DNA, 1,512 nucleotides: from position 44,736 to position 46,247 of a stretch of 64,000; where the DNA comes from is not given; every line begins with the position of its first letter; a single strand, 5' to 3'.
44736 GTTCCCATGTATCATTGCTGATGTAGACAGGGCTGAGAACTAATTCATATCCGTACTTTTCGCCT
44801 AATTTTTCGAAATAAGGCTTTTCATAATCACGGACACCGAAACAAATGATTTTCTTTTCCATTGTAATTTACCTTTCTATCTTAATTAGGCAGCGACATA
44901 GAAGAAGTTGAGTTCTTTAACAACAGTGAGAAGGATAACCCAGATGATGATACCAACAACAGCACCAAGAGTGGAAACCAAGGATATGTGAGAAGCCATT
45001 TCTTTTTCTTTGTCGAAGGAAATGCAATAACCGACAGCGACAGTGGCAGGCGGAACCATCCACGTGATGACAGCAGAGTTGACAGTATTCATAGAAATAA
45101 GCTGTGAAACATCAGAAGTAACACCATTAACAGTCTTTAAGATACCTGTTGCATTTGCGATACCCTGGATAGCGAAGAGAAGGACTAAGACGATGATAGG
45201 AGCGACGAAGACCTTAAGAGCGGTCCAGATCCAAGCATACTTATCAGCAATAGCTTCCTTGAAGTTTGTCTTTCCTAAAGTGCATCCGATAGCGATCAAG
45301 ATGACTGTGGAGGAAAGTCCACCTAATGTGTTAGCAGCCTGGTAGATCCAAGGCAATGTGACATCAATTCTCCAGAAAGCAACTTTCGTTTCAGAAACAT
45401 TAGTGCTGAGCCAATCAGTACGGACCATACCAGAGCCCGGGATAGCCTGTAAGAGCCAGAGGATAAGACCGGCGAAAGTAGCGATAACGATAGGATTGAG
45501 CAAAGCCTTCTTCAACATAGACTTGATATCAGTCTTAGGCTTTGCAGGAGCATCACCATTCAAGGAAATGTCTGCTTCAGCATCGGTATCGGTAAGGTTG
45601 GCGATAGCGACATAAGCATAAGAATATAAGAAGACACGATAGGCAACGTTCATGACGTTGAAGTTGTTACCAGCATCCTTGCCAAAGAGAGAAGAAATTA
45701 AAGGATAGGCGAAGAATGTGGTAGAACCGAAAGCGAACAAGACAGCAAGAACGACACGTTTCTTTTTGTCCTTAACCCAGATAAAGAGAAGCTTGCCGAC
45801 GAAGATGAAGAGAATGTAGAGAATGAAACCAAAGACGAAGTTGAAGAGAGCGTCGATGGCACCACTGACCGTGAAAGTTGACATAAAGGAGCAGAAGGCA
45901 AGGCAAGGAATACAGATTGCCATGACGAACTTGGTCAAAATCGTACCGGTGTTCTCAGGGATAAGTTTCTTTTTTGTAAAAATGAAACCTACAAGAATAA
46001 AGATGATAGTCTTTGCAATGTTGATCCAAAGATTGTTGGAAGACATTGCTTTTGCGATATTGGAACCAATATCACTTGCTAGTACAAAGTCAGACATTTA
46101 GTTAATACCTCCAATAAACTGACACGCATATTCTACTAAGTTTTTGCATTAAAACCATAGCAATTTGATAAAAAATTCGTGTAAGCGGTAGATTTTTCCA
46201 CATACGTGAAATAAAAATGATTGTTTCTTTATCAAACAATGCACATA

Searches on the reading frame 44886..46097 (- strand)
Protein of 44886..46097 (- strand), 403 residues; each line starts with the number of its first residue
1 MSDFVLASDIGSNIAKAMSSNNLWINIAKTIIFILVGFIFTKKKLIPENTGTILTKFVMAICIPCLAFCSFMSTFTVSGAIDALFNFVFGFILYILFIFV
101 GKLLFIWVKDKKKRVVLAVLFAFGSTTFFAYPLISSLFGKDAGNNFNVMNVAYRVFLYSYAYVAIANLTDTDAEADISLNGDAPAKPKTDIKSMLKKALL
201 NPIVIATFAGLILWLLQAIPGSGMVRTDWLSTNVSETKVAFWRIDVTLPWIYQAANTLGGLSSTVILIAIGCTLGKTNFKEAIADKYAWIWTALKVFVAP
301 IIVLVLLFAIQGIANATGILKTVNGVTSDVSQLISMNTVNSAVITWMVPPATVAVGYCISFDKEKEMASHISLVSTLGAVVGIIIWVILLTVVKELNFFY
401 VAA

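Call 14: search_protein_families(library=pfam, proteins=[window:44886-46097:-], max_evalue=0.0001)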
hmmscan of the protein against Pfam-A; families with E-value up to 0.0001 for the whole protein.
window:44886-46097:- (403 aa): 1 family
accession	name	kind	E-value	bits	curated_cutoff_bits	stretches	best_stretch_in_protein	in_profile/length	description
PF03547.23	Mem_trans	-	1.2e-21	77.1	25.7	1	26-387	5-343/343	Membrane transport protein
